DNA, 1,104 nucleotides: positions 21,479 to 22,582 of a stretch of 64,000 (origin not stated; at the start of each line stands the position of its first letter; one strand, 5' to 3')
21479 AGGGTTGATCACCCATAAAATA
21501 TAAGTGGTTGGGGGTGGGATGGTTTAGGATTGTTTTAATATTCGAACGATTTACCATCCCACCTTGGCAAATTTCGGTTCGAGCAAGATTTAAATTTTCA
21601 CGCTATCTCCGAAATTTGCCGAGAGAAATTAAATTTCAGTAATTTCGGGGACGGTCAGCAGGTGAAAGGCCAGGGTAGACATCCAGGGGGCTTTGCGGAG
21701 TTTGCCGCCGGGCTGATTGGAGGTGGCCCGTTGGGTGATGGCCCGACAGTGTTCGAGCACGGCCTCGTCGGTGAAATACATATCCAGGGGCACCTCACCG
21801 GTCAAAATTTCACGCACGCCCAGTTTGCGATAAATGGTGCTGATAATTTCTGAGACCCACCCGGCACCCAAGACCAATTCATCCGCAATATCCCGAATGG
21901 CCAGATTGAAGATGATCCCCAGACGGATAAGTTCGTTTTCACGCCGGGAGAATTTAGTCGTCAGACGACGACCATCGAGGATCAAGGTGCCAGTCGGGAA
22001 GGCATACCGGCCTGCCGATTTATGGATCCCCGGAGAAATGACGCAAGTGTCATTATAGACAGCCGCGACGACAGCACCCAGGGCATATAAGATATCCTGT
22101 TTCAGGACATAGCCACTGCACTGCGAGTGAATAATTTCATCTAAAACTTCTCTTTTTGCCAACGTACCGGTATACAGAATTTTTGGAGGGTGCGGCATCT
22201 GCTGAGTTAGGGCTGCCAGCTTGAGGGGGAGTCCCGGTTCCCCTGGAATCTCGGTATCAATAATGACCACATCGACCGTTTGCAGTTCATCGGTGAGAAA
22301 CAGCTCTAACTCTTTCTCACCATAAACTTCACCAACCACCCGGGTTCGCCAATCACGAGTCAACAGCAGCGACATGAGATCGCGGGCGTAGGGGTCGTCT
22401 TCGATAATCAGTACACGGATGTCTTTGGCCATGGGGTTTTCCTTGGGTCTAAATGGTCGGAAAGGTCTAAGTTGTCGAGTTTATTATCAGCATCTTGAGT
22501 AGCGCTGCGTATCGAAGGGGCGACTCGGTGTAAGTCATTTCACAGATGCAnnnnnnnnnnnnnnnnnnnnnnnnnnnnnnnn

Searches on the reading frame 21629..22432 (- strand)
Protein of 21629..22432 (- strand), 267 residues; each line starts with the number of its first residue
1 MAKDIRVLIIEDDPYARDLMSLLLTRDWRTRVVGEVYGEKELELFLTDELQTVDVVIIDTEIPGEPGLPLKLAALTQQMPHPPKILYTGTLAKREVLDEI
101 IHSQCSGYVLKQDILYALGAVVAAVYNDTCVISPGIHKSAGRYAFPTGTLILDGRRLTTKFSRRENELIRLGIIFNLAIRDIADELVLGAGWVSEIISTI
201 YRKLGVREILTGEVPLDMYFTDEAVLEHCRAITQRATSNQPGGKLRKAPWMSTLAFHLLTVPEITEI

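Call 85: search_protein_families(library=pfam, proteins=[window:21629-22432:-])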
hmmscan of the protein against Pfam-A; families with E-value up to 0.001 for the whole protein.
window:21629-22432:- (267 aa): 1 family
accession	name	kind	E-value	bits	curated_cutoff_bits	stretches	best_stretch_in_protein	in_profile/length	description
PF00072.30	Response_reg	-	3.7e-09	37.2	30.2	1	7-112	1-100/111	Response regulator receiver domain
